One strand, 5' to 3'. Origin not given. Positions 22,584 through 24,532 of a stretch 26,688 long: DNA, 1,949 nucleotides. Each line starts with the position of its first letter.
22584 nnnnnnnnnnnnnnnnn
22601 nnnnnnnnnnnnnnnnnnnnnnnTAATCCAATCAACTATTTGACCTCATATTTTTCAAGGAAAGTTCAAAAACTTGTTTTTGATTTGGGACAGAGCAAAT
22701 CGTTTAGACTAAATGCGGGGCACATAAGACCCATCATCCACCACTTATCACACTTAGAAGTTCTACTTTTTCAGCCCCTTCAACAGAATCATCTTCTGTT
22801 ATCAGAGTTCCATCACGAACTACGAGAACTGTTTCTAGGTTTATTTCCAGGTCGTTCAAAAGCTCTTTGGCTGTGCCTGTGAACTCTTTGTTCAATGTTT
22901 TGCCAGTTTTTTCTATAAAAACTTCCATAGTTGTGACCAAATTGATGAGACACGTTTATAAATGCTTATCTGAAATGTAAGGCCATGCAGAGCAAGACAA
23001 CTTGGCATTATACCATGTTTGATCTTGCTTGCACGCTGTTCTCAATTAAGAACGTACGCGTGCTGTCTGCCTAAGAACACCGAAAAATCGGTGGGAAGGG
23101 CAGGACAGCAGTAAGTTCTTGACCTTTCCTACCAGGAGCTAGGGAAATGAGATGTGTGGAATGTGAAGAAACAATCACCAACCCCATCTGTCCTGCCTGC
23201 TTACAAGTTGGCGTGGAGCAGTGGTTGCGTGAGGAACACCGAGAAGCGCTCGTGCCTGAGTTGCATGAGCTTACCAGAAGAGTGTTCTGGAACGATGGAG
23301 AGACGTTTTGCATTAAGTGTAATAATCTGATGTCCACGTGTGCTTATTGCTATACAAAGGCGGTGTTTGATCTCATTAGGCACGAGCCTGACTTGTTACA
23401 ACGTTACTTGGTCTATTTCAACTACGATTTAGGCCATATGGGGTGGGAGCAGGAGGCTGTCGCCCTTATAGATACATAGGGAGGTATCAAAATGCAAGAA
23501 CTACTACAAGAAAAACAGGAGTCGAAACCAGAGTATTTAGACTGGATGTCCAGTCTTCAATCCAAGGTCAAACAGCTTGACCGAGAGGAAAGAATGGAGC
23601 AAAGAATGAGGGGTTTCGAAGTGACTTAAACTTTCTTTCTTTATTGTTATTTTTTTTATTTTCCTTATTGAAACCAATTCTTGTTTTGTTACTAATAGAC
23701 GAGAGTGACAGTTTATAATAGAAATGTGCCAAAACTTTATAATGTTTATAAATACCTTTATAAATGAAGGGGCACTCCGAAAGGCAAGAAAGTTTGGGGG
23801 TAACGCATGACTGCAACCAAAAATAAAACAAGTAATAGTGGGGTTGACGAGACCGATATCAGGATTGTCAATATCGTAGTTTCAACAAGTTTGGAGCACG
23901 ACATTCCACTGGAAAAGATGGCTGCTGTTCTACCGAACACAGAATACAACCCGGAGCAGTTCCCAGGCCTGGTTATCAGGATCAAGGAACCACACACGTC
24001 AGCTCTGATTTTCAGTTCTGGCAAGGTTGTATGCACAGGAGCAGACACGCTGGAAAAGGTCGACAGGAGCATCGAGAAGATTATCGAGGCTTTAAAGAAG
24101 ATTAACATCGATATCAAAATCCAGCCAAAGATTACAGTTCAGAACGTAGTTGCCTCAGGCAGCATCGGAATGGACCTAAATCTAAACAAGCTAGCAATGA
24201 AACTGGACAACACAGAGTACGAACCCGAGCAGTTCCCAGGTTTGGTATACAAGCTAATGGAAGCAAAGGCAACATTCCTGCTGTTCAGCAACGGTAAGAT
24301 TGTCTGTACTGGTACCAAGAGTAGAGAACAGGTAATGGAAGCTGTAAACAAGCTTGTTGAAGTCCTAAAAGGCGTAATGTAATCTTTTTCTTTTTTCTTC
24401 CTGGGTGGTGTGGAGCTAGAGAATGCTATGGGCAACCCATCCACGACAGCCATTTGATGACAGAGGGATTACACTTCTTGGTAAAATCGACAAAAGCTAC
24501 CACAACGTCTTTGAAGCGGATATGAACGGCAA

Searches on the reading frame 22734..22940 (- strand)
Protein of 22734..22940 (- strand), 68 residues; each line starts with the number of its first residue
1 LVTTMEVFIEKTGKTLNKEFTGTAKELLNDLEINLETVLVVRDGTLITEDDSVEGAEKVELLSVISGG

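Call 9: search_protein_families(library=pfam, proteins=[window:22734-22940:-], max_evalue=0.001)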
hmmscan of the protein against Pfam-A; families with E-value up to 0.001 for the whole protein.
window:22734-22940:- (68 aa): 2 families
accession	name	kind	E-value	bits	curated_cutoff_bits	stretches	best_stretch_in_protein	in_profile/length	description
PF21965.2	SAMP2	-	3.9e-07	30.8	27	1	5-65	5-63/63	Small archaeal modifier protein 2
PF02597.26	ThiS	-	1.7e-05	25.7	22.5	1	18-68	18-76/76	ThiS family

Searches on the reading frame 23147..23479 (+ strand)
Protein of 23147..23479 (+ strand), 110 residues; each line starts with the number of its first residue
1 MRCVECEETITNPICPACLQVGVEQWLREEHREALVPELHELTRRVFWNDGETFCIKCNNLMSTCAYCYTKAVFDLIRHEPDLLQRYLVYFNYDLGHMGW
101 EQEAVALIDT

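Call 3: search_protein_families(library=pfam, proteins=[window:23147-23479:+], max_evalue=1)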
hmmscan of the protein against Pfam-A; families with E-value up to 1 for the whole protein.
window:23147-23479:+ (110 aa): 6 families
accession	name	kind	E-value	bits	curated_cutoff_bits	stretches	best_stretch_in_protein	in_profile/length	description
PF21905.1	Zf-Nsp1alpha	-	0.0054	16.7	27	1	45-58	6-19/42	Nsp1alpha N-terminal zinc finger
PF22586.1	ANCHR-like_BBOX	-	0.014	15.9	27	1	50-71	8-27/39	ANCHR-like B-box zinc-binding domain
PF12773.13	DZR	-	0.042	14.5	27.3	1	50-71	10-33/45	Double zinc ribbon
PF17179.9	Fer4_22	-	0.11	13.8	27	0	55-77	2-24/95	4Fe-4S dicluster domain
PF14260.11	zf-C4pol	-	0.42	11.4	28.9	0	3-58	1-48/70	C4-type zinc-finger of DNA polymerase delta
PF11781.13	Zn_ribbon_RRN7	-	0.47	10.6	27.1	1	44-60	13-29/32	Zinc-finger of RNA-polymerase I-specific TFIIB, Rrn7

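Call 4: search_protein_families(library=ncbifam, proteins=[window:23147-23479:+], max_evalue=1)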
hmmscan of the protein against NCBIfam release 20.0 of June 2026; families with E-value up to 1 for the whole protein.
window:23147-23479:+ (110 aa): 1 family
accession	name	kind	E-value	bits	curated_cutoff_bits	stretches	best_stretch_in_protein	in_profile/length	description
TIGR02910.1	sulfite_red_A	equivalog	0.034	13.4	323.15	1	40-79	207-246/334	anaerobic sulfite reductase subunit AsrA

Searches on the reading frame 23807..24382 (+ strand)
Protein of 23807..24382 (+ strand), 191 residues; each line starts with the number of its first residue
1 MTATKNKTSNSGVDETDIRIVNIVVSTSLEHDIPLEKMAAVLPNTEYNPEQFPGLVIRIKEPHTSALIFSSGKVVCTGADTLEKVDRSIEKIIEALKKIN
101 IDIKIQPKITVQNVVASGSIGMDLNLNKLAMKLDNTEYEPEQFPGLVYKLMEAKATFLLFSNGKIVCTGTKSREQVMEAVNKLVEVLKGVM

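Call 3: search_protein_families(library=pfam, proteins=[window:23807-24382:+], max_evalue=1)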
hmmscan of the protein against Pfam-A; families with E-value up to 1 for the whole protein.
window:23807-24382:+ (191 aa): 6 families
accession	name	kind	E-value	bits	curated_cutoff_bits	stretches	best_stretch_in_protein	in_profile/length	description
PF00352.27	TBP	-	2.3e-61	204.1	22.9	2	108-188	1-83/85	Transcription factor TFIID (or TATA-binding protein, TBP)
PF11858.14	DUF3378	-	0.00083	19.9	27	1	35-81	11-56/76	Domain of unknown function (DUF3378)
PF10490.14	CENP-F_C_Rb_bdg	-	0.086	12.8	21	0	133-149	5-21/47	Rb-binding domain of kinetochore protein Cenp-F/LEK1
PF13540.12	RCC1_2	-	0.097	13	22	0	65-80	11-26/30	Regulator of chromosome condensation (RCC1) repeat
PF11408.13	Helicase_Sgs1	-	0.17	12.4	22.2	0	22-46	24-47/80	Sgs1 RecQ helicase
PF04064.18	DUF384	-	0.25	11.7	24.6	0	172-188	32-48/55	Domain of unknown function (DUF384)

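Call 4: search_protein_families(library=ncbifam, proteins=[window:23807-24382:+], max_evalue=1)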
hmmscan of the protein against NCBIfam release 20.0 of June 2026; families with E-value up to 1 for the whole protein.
window:23807-24382:+ (191 aa): 15 families
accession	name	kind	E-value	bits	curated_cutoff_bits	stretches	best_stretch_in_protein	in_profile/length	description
NF001594.0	PRK00394.1-3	equivalog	2.1e-68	229.3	278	1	15-188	2-175/182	TATA-box-binding protein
NF001597.0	PRK00394.2-2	subfamily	4.4e-63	212.1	255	1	15-189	3-179/183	TATA-box-binding protein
NF001592.0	PRK00394.1-1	equivalog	3.1e-60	203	270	1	15-188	5-178/194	TATA-box-binding protein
NF001595.0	PRK00394.1-5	subfamily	2.1e-59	200.4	288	1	17-189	7-181/186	TATA-box-binding protein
NF001593.0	PRK00394.1-2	subfamily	1.6e-58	197.2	181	1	16-190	7-183/184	TATA-box-binding protein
NF001601.0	PRK00394.2-6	equivalog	5.2e-58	195.5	316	1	15-186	3-174/181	TATA-box-binding protein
NF001598.0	PRK00394.2-3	equivalog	4.1e-57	192.8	330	1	16-188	5-179/184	TATA-box-binding protein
NF001600.0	PRK00394.2-5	equivalog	6.8e-53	179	308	1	14-189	5-182/186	TATA-box-binding protein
NF001599.0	PRK00394.2-4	subfamily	1.4e-49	168.4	307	1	15-181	2-172/185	TATA-box-binding protein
NF001596.0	PRK00394.2-1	subfamily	1.5e-46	158.5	347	1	14-183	2-173/183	TATA-box-binding protein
NF003473.0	PRK05105.1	equivalog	0.0035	16.4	236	1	14-55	259-298/331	o-succinylbenzoate synthase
TIGR01664.1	DNA-3'-Pase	equivalog_domain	0.018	15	107.65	0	143-188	47-92/167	DNA 3'-phosphatase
TIGR01008.1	uS3_euk_arch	equivalog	0.027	14.2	150.25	0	149-190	133-173/195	30S ribosomal protein S3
TIGR01662.1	HAD-SF-IIIA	subfamily_domain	0.034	14.2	44.6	0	137-186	24-73/141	HAD-IIIA family hydrolase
NF004725.0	PRK06072.1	equivalog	0.088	12.5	293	1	65-125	47-110/248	enoyl-CoA hydratase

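Call 39: find_related_loci(query=window:23807-24379:+, collection=genome_contigs, flank=6000)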
Query window:23807-24379:+ (191 aa) in genome_contigs; peptide patterns used: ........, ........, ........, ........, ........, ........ (x = any residue, [..] = any of these).
600 stretches matched a pattern (row limit reached: there are more); 477 encode a relative of the query (tblastn E <= 1e-3); the best 80 are kept; 80 distinct loci.
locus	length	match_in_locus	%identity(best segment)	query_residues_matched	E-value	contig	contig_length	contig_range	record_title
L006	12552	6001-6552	88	8-191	5e-106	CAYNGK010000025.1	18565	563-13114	MAG TPA_asm: uncultured Methanosarcinales archaeon isolate SRP342105_co1_174 genome assembly, contig: NODE_4010_length_1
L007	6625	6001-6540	84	13-191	4e-100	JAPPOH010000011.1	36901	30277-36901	MAG: Candidatus Woesearchaeota archaeon isolate SB9152_S1_bin_12 NODE_175_length_36901_cov_36.1288, whole genome shotgun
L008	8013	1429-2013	78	1-190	2e-98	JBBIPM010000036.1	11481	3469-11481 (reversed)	MAG: Candidatus Woesearchaeota archaeon isolate PGF172224_bin_302 NODE_2032_length_11481_cov_8.770698, whole genome shot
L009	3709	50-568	86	18-190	5e-99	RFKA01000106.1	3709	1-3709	MAG: Candidatus Woesearchaeota archaeon isolate J116 k99_965810, whole genome shotgun sequence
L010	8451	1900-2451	81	7-190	3e-98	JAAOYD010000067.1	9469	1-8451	Candidatus Woesearchaeota archaeon isolate DPANNHV_H2.bin.48 k83_1571236, whole genome shotgun sequence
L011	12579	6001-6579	87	1-190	5e-97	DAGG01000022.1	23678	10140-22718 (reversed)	MAG TPA_asm: Candidatus Woesearchaeota archaeon UBA525 UBA525_contig_6360, whole genome shotgun sequence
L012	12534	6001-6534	82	14-190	2e-96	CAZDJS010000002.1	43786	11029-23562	MAG TPA_asm: uncultured Methanosarcinales archaeon isolate SRP141376_co3_395 genome assembly, contig: NODE_2114_length_4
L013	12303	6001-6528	82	15-190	3e-96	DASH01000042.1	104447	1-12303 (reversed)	MAG TPA_asm: Candidatus Woesearchaeota archaeon UBA153 UBA153_contig_43835, whole genome shotgun sequence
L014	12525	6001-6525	82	17-191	1e-94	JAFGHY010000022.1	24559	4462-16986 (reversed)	MAG: Candidatus Woesearchaeota archaeon isolate Zod_Metabat.161 k87_4413015, whole genome shotgun sequence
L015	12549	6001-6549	78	6-190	7e-94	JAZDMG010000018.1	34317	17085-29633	MAG: archaeon isolate MEGAHIT-group-0.639 k141_14217366, whole genome shotgun sequence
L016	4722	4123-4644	82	17-190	2e-93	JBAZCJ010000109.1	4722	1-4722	MAG: Candidatus Woesearchaeota archaeon isolate SO_2017_GW1_134 NODE_69924_length_4722_cov_0.909684_OW334_2017, whole ge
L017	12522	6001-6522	81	17-190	5e-93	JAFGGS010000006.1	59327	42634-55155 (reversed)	MAG: Candidatus Woesearchaeota archaeon isolate Zod_Metabat.140 k87_3074020, whole genome shotgun sequence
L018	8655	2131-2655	81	17-191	4e-93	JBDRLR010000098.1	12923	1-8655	MAG: Nanoarchaeota archaeon isolate MEGAHIT-group-1.787 k141_4748966, whole genome shotgun sequence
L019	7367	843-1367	81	17-191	3e-92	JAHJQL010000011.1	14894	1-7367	MAG: Nanoarchaeota archaeon isolate OS_PC_MetaG.mb.107 OS_PC_MetaG.mb.107_k141_57114, whole genome shotgun sequence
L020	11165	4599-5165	74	7-190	6e-92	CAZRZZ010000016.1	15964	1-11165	MAG TPA_asm: uncultured Methanosarcinales archaeon isolate binchicken_co21_487 genome assembly, contig: NODE_2250_length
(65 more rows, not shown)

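Call 46: find_related_loci(query=window:23807-24379:+, collection=metagenome_contigs, flank=5000)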
Query window:23807-24379:+ (191 aa) in metagenome_contigs; peptide patterns used: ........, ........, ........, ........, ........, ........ (x = any residue, [..] = any of these).
600 stretches matched a pattern (row limit reached: there are more); 450 encode a relative of the query (tblastn E <= 1e-3); the best 80 are kept; 80 distinct loci.
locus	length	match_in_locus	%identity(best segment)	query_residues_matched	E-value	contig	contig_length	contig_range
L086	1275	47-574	84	15-190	3e-105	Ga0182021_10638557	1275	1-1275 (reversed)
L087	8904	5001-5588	86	3-190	2e-96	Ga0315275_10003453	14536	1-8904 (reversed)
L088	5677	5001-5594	84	1-190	6e-96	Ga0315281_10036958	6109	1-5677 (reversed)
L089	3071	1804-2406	83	1-190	1e-97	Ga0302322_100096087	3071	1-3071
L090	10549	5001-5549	79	6-190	1e-94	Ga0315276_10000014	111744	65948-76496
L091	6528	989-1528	79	11-190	9e-95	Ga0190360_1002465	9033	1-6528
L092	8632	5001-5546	78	7-190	2e-94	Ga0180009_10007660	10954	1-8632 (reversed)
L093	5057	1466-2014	78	6-190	6e-94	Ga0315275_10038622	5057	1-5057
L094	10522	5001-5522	82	17-190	7e-94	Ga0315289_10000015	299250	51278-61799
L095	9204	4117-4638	82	17-190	7e-94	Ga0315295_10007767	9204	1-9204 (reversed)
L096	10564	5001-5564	76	1-190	1e-93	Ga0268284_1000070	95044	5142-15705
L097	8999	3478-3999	82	17-190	2e-93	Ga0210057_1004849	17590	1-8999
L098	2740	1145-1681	79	13-190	4e-95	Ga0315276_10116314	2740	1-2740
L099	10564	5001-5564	76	5-190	1e-92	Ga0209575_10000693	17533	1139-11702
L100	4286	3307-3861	79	3-191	1e-92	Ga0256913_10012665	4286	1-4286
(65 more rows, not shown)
